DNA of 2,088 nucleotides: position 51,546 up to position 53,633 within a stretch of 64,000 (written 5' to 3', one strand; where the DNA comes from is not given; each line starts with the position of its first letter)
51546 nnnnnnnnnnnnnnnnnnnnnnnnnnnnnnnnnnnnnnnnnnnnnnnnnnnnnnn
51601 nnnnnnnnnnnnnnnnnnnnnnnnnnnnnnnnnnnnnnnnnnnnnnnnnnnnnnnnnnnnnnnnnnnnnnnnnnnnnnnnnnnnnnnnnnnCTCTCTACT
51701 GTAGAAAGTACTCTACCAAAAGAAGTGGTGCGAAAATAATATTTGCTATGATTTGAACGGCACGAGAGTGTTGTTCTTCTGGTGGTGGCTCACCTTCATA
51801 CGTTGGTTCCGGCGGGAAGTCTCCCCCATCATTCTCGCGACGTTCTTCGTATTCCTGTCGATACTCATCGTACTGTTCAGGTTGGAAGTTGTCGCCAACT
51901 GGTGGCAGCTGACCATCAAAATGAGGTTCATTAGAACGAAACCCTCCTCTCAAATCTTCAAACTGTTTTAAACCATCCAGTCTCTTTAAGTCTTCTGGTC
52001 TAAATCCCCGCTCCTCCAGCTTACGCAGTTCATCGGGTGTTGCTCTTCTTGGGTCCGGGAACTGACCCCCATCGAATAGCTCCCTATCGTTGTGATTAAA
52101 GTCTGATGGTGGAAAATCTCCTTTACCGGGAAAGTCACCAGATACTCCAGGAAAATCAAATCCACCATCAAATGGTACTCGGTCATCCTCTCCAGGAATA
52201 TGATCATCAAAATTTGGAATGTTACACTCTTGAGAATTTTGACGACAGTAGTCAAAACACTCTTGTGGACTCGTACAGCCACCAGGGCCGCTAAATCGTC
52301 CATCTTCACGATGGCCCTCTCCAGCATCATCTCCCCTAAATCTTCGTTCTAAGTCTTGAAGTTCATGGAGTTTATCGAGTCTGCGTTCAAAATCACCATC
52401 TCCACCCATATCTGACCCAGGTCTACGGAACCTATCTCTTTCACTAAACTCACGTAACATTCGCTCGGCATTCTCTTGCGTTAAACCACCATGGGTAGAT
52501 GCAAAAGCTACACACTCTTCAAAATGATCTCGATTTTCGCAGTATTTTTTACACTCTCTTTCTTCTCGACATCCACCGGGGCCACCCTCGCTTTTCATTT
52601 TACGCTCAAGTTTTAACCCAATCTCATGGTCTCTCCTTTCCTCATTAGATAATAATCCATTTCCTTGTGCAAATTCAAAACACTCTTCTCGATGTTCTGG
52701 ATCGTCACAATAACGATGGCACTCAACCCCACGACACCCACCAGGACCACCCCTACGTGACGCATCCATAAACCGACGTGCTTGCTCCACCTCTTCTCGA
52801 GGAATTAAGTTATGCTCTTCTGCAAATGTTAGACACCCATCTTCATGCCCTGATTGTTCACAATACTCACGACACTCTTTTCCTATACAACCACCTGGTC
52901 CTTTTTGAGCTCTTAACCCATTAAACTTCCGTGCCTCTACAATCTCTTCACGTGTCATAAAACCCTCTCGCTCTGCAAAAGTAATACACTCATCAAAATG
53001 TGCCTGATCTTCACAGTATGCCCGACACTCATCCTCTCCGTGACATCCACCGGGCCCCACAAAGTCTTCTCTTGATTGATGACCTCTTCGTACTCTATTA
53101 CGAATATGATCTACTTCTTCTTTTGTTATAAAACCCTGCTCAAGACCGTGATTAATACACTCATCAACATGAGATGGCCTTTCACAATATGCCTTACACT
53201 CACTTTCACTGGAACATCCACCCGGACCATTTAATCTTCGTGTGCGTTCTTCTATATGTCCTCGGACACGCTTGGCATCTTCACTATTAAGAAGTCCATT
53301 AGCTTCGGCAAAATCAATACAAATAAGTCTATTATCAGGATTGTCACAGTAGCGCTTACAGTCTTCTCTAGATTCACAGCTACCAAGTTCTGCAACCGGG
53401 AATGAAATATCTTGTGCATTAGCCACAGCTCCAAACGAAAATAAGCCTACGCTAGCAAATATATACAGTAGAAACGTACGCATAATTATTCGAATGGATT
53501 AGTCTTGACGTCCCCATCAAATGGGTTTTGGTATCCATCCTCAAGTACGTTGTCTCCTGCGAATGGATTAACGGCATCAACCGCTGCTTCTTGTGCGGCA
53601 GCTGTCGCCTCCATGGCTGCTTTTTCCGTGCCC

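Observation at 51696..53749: Secreted protein built from about ten tandem C4H modules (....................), paired with a small NPF-motif secreted protein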

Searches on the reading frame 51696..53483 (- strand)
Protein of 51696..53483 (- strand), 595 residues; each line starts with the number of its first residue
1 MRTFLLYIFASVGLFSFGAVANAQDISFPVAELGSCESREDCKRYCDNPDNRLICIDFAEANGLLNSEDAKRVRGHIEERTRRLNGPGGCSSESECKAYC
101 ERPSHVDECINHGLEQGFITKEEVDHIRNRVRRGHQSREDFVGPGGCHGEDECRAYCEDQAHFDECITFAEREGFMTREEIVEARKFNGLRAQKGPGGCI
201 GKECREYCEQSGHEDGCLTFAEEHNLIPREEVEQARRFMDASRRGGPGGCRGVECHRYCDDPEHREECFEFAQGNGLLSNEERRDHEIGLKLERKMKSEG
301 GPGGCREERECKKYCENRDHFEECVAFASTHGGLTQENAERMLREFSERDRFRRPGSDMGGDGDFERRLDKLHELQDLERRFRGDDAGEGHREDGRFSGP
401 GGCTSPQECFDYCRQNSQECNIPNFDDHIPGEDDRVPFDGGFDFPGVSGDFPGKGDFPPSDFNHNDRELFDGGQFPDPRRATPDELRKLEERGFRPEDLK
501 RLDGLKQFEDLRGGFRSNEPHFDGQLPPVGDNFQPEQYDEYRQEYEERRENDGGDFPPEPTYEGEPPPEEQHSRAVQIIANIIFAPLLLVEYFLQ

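Call 4: search_protein_families(library=pfam, proteins=[window:51696-53483:-], max_evalue=10)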
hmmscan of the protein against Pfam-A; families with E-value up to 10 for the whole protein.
window:51696-53483:- (595 aa): 1 family
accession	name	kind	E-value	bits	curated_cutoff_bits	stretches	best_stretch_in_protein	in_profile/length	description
PF07127.16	Nodulin_late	-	0.0051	17.6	30.4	2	1-57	1-50/54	Late nodulin domain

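Call 5: search_protein_families(library=ncbifam, proteins=[window:51696-53483:-], max_evalue=10)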
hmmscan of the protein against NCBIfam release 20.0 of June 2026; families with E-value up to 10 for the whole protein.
window:51696-53483:- (595 aa): 1 family
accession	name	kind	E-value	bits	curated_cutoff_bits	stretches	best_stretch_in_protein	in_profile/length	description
NF045593.1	bilirub_TF_BilQ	equivalog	0.084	12.6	125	0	146-181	44-79/135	bilirubin utilization transcriptional regulator BilQ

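Call 6: find_homologous_proteins(query=window:51696-53483:-, max_evalue=0.001)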
Query window:51696-53483:- (595 aa): 838 proteins with E <= 0.001 among 7457 candidates; the best 120 are listed.
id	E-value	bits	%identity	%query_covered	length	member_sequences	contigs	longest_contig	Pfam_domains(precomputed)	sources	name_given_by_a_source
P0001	0.0e+0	1394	100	100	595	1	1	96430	-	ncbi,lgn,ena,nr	ncbi:MAG: hypothetical protein O2794_01555 [bacterium]|nr:hypothetical protein [bacterium]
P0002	3.0e-144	500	40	76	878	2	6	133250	PF07648.21,PF00050.27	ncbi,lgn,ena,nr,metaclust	ncbi:MAG: hypothetical protein A2939_01365 [Parcubacteria group bacterium RIFCSPLOWO2_01_FULL_48_18]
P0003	1.4e-143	498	45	54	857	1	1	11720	-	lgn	-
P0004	1.1e-138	482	35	74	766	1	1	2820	-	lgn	-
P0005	1.4e-138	482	42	65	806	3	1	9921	-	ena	-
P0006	2.1e-136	474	45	67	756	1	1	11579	-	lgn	-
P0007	5.7e-136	473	40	65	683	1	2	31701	-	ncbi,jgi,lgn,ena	-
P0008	4.6e-135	470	45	70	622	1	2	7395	-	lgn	-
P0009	5.1e-130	453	34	90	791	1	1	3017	-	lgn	-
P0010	5.8e-130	453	37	72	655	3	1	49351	PF00050.27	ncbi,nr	ncbi:hypothetical protein HY250_00650 [Candidatus Azambacteria bacterium]|nr:hypothetical protein [C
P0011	1.3e-128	449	35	69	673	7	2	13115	-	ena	-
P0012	8.8e-128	446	41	65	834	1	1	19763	PF07648.21,PF00050.27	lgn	-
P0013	1.3e-126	442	40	71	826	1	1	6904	-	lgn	-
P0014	7.7e-126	439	38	82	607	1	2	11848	-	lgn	-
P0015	2.1e-125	438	35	77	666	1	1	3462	-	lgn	-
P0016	3.6e-125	437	34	77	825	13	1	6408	PF07648.21,PF00050.27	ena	-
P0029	1.9e-119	418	35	75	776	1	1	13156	PF21287.4,PF07648.21,PF00050.27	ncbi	-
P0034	6.1e-118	413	35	77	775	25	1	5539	PF07648.21,PF00050.27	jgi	-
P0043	1.3e-114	402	34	77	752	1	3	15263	PF07648.21,PF00050.27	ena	-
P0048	5.8e-112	394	36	75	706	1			PF07648.21,PF00050.27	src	-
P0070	8.4e-105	370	39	71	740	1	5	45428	PF07648.21,PF00050.27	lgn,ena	-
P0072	1.2e-104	369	35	59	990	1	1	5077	-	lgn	-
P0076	4.8e-103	364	41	67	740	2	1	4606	PF07648.21,PF00050.27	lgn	-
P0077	2.1e-102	362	35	70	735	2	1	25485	PF07648.21,PF00050.27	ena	-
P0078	6.6e-102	360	40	59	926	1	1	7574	-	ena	-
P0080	3.8e-101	358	39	65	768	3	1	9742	PF07648.21,PF00050.27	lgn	-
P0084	1.3e-100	356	41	64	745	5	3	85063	PF07648.21,PF00050.27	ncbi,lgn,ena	-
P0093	4.6e-98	348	40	67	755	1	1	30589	PF07648.21,PF00050.27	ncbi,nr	ncbi:MAG: Kazal-type serine protease inhibitor [Candidatus Azambacteria bacterium]|nr:Kazal-type ser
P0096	4.6e-97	344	30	72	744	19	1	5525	PF07648.21,PF00050.27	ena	-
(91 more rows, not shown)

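Call 7: search_solved_structures(query=window:51696-53483:-, max_evalue=10, show_alignments=2)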
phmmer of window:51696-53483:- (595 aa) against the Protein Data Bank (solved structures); distinct sequences matched with E-value up to 10: 1.
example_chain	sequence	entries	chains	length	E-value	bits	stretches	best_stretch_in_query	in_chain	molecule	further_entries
5xf9_C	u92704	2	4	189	1.9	10.2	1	327-380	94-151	NAD-reducing hydrogenase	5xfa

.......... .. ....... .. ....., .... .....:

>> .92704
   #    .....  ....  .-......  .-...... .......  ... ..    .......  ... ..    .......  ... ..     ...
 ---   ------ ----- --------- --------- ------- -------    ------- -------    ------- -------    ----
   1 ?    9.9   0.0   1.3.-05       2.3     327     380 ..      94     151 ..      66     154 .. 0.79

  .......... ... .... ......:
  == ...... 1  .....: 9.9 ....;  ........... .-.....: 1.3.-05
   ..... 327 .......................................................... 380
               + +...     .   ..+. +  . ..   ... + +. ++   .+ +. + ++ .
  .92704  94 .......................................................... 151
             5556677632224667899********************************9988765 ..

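Call 23: predict_structure(alignment_id=A1)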
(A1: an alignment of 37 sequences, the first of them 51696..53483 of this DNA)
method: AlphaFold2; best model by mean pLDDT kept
length: 595 residues; sequences in the alignment: 37
mean_pLDDT: 78.2   pTM: 0.53
mean pLDDT of the five models: 78.2, 76.5, 75.3, 73.9, 73.0
residues with pLDDT >= 90: 270; 70-90: 170; 50-70: 61; < 50: 94
segments of 3 or more residues with pLDDT < 50: 426-474, 506-533, 559-566, 568-571
pLDDT, mean of each block of 10 residues (from residue 1): 76 67 73 95 92 96 95 88 84 89 93 89 86 66 91 94 96 89 90 91 91 94 93 92 92 89 93 93 92 93 93 92 96 94 91 63 86 93 77 74 89 87 55 34 35 27 34 54 83 76 52 34 38 69 84 57 44 63 81 69
secondary structure, 60 per line:
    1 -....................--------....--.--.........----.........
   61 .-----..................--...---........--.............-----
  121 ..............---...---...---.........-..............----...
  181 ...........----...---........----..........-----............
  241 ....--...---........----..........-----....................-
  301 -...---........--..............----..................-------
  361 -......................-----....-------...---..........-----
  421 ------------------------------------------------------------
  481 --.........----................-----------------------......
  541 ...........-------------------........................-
elements in order: H2-21 H39-47 H52-61 H67-84 H93-100 H103-115 H121-134 H150-158 H160-173 H178-191 H202-209 H214-223 H229-244 H253-260 H265-274 H280-299 H308-315 H318-331 H336-353 H362-383 H389-392 H406-415 H483-491 H496-511 H535-551 H571-594

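Call 27: fold_search(model_id=the predicted structure, library=pdb)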
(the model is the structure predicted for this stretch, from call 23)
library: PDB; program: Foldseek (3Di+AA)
matches with E <= 10: 82; with E <= 0.001: 0
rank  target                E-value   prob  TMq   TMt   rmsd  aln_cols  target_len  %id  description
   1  3lww_C                3.9e-01  0.09  0.09  0.08  20.9       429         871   10  Structure of an open and closed conformation of Human Importin Beta bound to the Snurportin1 IBB-domain trapped in the (released 2010-06-02)
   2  9i05_Xh               5.0e-01  0.08  0.10  0.13  36.6       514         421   11  Cryo-EM structure of the large subunit of the mitochondrial ribosome from Toxoplasma gondii (released 2025-06-11)
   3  3nc0_D                7.2e-01  0.06  0.09  0.06  24.8       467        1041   12  Crystal structure of the HIV-1 Rev NES-CRM1-RanGTP nuclear export complex (crystal II) (released 2010-10-27)
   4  8bbg_B                9.0e-01  0.09  0.13  0.07  29.4       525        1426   14  Structure of the IFT-A complex; anterograde IFT-A train model (released 2022-12-21)
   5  1o6o_A                9.9e-01  0.06  0.10  0.12  21.5       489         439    9  Importin Beta aa1-442 bound to five FxFG repeats from yeast Nsp1p. Second crystal form (released 2003-10-17)
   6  8yad_C                1.1e+00  0.08  0.11  0.05  35.5       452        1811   12  structure of SPG11-SPG15 complex (released 2025-03-26)
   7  5wlc_SZ               1.9e+00  0.08  0.08  0.14  18.6       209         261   15  The complete structure of the small subunit processome (released 2017-09-27)
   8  9u9s_B                2.0e+00  0.05  0.07  0.08  20.7       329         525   14  ARF1(Q71L) bound M4-CTD-docked AP-4 core (released 2026-03-04)
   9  9hcj_A5               2.2e+00  0.04  0.09  0.08  31.1       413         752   10  D. discoideum nuclear pore complex (released 2024-12-25)
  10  6hc2_E                2.3e+00  0.06  0.11  0.13  22.0       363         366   11  Crystal structure of NuMA/LGN hetero-hexamers (released 2019-05-29)
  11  6hc2_C                2.4e+00  0.04  0.09  0.12  21.2       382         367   14  Crystal structure of NuMA/LGN hetero-hexamers (released 2019-05-29)
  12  7x9s_C                2.5e+00  0.04  0.11  0.14  19.1       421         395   13  Crystal structure of a complex between the antirepressor GmaR and the transcriptional repressor MogR (released 2022-11-23)
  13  9pn0_A                3.0e+00  0.02  0.07  0.03  26.0       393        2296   12  Structure of HTTQ23-HAP40 complex bound to macrocycles HHD3, HD4 and HL2 (released 2025-08-20)
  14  9gj6_B                3.1e+00  0.04  0.11  0.09  21.4       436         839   11  Human 80S ribosome in complex with NatA in proximal and distal position (released 2026-02-18)
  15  4cba                  3.3e+00  0.02  0.06  0.08  23.4       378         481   12  Structural of delta 1-76 CTNNBL1 in space group I222 (released 2013-12-04)
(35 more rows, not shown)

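Call 37: search_protein_families(library=pfam, alignment_id=A1, max_evalue=0.01)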
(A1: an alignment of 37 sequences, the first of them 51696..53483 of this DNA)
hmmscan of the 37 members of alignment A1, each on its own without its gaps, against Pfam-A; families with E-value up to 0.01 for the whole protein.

A. member 1, window:51696-53483:- (595 aa): 1 family
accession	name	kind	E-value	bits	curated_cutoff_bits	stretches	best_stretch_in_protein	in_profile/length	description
PF07127.16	Nodulin_late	-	0.0051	17.6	30.4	1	1-57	1-50/54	Late nodulin domain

B. families by the number of members that match (of 37 scanned): 13 families
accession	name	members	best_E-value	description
PF22798.2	DUF5817_CT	5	0.0014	DUF5817, C-terminal domain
PF25052.1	AtDEF-like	3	7.1e-06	Defensin-like family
PF01934.22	HepT-like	3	4.7e-05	Ribonuclease HepT-like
PF00050.26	Kazal_1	2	9.5e-09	Kazal-type serine protease inhibitor domain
PF07648.20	Kazal_2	2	2.6e-06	Kazal-type serine protease inhibitor domain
PF20787.2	SPP1_GP23-1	2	0.0011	SPP1 phage GP23.1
PF07127.16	Nodulin_late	2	0.0046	Late nodulin domain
PF07862.16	Nif11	1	0.00011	Nif11 domain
PF21299.2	ADAM10_Cys-rich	1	0.00018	ADAM10, cysteine-rich domain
PF22341.1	GSPE_N1E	1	0.0023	GSPII protein E, N1E domain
PF09851.14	SHOCT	1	0.0058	Short C-terminal domain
PF11590.13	DNAPolymera_Pol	1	0.0062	DNA polymerase catalytic subunit Pol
PF19148.5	DUF5830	1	0.01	Family of unknown function (DUF5830)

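Call 60: search_protein_families(library=pfam, proteins=[P0072, P0078], max_evalue=0.001)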
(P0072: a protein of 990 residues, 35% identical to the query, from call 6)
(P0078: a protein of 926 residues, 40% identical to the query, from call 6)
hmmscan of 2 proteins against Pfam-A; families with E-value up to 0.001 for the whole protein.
P0072 (990 aa): 0 families

P0078 (926 aa): 0 families

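Call 70: search_protein_families(library=phrogs, proteins=[window:51696-53483:-], max_evalue=0.01)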
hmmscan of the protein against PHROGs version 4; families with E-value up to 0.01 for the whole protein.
window:51696-53483:- (595 aa): 0 families

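Call 71: search_protein_families(library=padloc, proteins=[window:51696-53483:-], max_evalue=0.01)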
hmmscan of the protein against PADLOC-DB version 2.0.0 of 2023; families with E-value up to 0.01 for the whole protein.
window:51696-53483:- (595 aa): 0 families
